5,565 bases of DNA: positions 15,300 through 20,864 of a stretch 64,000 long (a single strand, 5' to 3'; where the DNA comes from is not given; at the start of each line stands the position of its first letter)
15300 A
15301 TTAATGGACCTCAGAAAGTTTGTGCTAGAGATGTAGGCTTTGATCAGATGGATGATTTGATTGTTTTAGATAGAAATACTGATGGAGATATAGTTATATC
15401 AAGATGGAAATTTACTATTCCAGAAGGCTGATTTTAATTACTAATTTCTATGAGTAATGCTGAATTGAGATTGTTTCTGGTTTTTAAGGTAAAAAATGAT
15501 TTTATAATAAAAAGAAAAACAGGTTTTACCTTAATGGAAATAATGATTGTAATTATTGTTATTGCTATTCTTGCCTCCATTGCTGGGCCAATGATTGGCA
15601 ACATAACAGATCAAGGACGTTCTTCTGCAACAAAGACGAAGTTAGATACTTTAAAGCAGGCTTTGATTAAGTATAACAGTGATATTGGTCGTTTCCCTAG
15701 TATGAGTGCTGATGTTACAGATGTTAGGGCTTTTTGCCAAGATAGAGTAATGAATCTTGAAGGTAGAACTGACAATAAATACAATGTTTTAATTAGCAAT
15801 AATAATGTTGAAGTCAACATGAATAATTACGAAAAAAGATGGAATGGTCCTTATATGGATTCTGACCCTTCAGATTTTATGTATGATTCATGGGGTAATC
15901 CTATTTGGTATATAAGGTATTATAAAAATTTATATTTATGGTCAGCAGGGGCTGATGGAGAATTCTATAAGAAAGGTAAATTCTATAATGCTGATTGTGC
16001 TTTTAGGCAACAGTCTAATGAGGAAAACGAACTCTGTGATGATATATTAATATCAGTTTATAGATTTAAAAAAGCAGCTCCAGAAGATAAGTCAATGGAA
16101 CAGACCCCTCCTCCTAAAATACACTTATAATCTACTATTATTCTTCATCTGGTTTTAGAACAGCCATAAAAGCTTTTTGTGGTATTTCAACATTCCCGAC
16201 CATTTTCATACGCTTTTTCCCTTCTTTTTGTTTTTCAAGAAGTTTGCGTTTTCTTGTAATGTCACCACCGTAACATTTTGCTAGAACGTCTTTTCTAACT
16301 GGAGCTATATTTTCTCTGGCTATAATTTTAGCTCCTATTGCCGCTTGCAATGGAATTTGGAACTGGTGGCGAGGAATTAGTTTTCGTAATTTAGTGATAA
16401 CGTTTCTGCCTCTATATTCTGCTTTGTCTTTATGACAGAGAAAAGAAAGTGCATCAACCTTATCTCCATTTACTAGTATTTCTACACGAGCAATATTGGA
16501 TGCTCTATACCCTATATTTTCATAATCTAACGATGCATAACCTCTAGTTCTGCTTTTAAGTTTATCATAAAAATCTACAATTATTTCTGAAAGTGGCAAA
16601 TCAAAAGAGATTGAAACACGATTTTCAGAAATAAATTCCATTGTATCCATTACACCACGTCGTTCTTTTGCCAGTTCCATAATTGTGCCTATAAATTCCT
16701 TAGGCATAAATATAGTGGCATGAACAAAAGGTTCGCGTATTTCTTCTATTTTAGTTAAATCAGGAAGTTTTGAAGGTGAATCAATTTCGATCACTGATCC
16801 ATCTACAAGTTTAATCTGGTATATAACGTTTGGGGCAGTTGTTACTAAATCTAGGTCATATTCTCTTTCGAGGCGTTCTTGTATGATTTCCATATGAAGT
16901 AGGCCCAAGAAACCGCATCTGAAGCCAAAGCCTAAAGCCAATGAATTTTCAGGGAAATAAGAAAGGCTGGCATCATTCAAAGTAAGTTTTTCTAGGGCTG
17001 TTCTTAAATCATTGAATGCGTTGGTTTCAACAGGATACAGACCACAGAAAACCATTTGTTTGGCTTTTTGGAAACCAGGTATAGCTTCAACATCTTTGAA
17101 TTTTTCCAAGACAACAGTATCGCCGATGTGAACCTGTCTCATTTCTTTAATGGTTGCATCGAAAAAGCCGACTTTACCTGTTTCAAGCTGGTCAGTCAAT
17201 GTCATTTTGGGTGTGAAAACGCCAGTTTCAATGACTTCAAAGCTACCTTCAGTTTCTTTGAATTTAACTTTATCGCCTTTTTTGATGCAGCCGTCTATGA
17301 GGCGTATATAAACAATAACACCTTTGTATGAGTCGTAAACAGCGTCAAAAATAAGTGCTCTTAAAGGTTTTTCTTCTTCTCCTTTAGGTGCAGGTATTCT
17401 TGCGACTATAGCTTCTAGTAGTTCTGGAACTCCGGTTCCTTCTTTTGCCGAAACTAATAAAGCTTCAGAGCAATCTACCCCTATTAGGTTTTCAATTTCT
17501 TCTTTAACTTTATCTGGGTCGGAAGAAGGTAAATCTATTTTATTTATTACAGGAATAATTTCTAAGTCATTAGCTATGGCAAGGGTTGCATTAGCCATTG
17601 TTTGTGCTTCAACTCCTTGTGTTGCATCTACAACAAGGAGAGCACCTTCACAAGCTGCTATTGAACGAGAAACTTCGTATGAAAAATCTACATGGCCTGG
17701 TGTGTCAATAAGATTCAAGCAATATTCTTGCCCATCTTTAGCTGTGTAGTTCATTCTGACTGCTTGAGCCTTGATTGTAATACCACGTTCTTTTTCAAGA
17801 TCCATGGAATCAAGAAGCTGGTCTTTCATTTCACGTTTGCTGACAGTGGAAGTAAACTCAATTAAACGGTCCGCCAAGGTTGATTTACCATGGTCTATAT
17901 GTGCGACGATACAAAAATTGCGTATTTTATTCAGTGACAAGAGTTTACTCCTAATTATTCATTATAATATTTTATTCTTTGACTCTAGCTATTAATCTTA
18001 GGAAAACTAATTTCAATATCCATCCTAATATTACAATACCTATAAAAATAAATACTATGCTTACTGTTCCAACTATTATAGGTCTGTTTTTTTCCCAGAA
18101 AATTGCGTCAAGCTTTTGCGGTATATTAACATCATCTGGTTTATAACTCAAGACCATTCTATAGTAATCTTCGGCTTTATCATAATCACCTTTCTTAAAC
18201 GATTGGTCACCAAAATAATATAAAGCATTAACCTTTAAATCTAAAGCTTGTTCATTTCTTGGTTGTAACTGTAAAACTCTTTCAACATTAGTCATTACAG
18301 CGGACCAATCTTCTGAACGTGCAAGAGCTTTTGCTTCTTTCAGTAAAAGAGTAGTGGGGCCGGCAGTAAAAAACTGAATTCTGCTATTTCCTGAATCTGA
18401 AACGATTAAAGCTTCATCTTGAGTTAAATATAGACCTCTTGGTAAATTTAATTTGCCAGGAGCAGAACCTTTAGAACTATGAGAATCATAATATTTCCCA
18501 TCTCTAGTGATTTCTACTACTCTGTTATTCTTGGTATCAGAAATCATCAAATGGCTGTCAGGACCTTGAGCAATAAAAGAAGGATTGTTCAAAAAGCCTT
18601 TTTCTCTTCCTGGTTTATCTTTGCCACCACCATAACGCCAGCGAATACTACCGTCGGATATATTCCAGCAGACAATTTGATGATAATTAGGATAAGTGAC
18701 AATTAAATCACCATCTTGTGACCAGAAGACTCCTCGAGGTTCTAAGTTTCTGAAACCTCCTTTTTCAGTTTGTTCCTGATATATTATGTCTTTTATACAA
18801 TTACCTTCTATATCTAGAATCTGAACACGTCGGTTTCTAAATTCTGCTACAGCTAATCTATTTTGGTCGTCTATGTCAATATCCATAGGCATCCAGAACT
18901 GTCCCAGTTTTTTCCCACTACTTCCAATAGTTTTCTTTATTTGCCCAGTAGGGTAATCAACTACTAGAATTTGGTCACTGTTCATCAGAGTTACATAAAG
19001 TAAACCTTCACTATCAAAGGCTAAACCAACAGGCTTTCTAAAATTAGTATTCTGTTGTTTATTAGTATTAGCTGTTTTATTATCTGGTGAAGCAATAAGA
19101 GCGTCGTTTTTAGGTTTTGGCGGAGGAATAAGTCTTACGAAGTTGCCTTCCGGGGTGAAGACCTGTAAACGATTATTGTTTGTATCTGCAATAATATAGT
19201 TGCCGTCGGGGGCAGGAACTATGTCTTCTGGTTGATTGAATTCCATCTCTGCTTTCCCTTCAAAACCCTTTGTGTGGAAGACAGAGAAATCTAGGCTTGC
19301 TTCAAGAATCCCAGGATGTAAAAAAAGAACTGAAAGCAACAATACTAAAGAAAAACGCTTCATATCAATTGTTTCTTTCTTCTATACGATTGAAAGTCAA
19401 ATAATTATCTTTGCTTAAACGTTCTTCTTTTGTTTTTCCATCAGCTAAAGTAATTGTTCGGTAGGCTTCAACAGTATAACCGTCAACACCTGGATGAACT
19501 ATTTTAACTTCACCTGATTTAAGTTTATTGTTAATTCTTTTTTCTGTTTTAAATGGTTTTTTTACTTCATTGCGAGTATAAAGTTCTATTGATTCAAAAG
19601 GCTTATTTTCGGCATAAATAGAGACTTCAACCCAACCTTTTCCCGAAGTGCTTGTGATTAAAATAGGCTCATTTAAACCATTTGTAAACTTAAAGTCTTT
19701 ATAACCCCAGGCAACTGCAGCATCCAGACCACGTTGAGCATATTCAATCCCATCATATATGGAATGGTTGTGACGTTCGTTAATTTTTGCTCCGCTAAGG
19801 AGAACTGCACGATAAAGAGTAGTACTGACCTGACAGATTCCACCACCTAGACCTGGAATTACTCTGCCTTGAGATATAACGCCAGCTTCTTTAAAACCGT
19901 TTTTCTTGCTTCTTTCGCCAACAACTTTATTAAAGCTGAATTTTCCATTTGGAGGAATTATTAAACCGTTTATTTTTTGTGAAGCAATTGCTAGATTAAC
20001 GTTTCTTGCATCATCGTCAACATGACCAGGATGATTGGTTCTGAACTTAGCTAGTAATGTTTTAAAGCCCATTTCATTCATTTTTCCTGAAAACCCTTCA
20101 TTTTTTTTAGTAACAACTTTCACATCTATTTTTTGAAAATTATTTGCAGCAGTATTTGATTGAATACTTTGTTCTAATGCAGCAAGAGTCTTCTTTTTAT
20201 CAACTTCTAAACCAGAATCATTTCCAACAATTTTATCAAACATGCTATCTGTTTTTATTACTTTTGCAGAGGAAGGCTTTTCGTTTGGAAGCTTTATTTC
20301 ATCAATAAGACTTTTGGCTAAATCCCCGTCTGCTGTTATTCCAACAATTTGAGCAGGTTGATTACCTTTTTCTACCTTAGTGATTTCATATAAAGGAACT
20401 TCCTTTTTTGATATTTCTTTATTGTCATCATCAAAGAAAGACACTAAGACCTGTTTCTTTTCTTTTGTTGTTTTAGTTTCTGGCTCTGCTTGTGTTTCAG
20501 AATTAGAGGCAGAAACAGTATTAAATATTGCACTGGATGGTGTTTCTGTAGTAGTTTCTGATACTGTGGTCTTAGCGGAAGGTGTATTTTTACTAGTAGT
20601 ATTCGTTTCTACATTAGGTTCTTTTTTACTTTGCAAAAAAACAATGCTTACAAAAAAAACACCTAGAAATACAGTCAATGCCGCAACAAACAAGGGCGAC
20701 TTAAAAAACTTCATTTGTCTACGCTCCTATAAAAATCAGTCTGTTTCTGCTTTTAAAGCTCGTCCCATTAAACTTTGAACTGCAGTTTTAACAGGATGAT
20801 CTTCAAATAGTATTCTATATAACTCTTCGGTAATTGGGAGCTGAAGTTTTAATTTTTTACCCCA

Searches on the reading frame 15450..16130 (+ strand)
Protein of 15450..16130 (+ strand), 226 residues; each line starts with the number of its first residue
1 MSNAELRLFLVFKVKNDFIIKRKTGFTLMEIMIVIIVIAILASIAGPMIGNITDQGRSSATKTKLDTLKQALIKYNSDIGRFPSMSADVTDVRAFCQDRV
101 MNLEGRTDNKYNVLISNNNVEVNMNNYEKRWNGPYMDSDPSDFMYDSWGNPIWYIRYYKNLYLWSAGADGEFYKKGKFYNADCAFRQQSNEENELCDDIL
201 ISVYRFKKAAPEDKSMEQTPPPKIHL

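Call 7: search_protein_families(library=pfam, proteins=[window:15450-16130:+], max_evalue=0.001)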
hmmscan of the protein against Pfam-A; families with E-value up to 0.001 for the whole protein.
window:15450-16130:+ (226 aa): 2 families
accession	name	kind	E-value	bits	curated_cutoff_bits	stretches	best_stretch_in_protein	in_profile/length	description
PF08334.16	T2SSG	-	1.8e-07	31.6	21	0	126-172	52-96/108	Type II secretion system (T2SS), protein G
PF07963.17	N_methyl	-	2.6e-06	27.2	21.2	1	21-45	2-26/27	Prokaryotic N-terminal methylation motif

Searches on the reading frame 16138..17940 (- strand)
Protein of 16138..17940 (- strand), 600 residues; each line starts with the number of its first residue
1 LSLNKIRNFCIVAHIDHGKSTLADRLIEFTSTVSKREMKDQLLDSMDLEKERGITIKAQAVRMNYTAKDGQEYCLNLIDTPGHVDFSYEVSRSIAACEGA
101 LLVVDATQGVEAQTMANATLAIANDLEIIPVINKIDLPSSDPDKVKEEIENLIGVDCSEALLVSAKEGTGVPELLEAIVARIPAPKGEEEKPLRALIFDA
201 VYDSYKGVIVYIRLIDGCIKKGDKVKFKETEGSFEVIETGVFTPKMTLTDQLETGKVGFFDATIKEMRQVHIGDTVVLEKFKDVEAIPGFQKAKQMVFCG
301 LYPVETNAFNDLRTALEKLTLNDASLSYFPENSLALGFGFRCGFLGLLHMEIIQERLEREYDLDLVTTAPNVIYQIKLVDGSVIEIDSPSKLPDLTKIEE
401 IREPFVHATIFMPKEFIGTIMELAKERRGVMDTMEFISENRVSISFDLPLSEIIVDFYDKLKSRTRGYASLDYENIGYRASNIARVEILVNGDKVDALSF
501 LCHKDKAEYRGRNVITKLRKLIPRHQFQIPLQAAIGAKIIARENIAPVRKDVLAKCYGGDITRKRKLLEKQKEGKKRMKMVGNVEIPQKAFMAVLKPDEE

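Call 7: search_protein_families(library=pfam, proteins=[window:16138-17940:-], max_evalue=0.001)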
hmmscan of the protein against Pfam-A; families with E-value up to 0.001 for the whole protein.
window:16138-17940:- (600 aa): 7 families
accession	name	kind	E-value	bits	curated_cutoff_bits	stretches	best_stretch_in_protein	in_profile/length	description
PF00009.33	GTP_EFTU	-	5.7e-57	192.8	26.5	1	5-183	2-187/188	Elongation factor Tu GTP binding domain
PF06421.17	LepA_C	-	1.3e-50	170.4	29.7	1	490-596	1-107/107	GTP-binding protein LepA C-terminus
PF00679.30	EFG_C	-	2.7e-21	75.8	27.9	1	401-484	2-84/89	Elongation factor G C-terminus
PF03144.31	GTP_EFTU_D2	-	1.4e-08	35.5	30.3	1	207-276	1-72/73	Elongation factor Tu domain 2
PF01926.29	MMR_HSR1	-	5.1e-05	23.8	21.9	1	12-134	5-113/113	50S ribosome-binding GTPase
PF00071.28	Ras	-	0.00015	21.8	21.6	1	51-182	27-160/162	Ras family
PF10662.15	PduV-EutP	-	0.00066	19.9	21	0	60-178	23-141/143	Ethanolamine utilisation - propanediol utilisation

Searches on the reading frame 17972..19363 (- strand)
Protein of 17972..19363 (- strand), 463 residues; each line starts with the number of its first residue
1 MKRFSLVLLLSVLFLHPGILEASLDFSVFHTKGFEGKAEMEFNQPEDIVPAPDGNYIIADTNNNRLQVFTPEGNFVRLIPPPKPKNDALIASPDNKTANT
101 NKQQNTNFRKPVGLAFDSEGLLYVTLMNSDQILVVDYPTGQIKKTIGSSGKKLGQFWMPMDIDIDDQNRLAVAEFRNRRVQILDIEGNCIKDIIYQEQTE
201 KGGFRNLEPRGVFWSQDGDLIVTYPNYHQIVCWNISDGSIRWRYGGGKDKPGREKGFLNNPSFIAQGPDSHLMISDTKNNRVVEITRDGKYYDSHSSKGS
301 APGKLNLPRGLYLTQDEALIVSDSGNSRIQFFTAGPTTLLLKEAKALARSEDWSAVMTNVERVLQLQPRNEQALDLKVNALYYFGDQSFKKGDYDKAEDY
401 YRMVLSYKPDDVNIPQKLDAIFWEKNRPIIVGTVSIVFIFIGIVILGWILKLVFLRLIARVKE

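Call 7: search_protein_families(library=pfam, proteins=[window:17972-19363:-], max_evalue=0.001)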
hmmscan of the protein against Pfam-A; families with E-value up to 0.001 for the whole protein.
window:17972-19363:- (463 aa): 8 families
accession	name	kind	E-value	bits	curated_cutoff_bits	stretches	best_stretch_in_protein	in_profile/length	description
PF01436.27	NHL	-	3.7e-28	96.5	20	1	42-69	1-28/28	NHL repeat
PF17170.10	DUF5128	-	4.2e-07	29.9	22.9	0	118-187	52-121/321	6-bladed beta-propeller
PF07719.23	TPR_2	-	5.5e-06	26.6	27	1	379-411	2-34/34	Tetratricopeptide repeat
PF24684.1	Vgb_lyase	-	5.5e-06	25.8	50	0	110-329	14-204/290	Virginiamycin B lyase family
PF14853.12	Fis1_TPR_C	-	3.4e-05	24.4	25.3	0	380-411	3-34/53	Fis1 C-terminal tetratricopeptide repeat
PF25021.1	TEN_NHL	-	6.6e-05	22.5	27.1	0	95-155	128-185/357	Teneurin NHL domain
PF00515.34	TPR_1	-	0.00015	21.9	27.8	1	389-411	12-34/34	Tetratricopeptide repeat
PF08450.18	SGL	-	0.00032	20.8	26.3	0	104-143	35-217/246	SMP-30/Gluconolactonase/LRE-like region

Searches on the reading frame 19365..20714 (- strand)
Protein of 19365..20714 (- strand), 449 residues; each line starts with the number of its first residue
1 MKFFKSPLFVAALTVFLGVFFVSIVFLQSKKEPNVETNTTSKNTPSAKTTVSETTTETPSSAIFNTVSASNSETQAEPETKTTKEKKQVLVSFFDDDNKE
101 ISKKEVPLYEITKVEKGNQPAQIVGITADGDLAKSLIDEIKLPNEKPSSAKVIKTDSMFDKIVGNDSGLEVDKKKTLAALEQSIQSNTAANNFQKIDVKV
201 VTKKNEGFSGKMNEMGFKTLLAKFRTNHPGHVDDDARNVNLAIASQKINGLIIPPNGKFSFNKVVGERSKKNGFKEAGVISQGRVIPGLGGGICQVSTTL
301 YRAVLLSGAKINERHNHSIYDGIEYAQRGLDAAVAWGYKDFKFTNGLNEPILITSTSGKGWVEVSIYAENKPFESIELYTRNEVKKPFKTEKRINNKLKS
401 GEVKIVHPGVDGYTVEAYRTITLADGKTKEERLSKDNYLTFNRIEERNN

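Call 7: search_protein_families(library=pfam, proteins=[window:19365-20714:-], max_evalue=0.001)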
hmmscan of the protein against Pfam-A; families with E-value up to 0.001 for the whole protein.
window:19365-20714:- (449 aa): 2 families
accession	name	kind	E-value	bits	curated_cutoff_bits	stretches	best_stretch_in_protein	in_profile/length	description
PF04294.18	VanW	-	5.7e-46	155.7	27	1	237-367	2-130/130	VanW like protein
PF07501.17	G5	-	5.6e-07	30.2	23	1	383-438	7-61/75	G5 domain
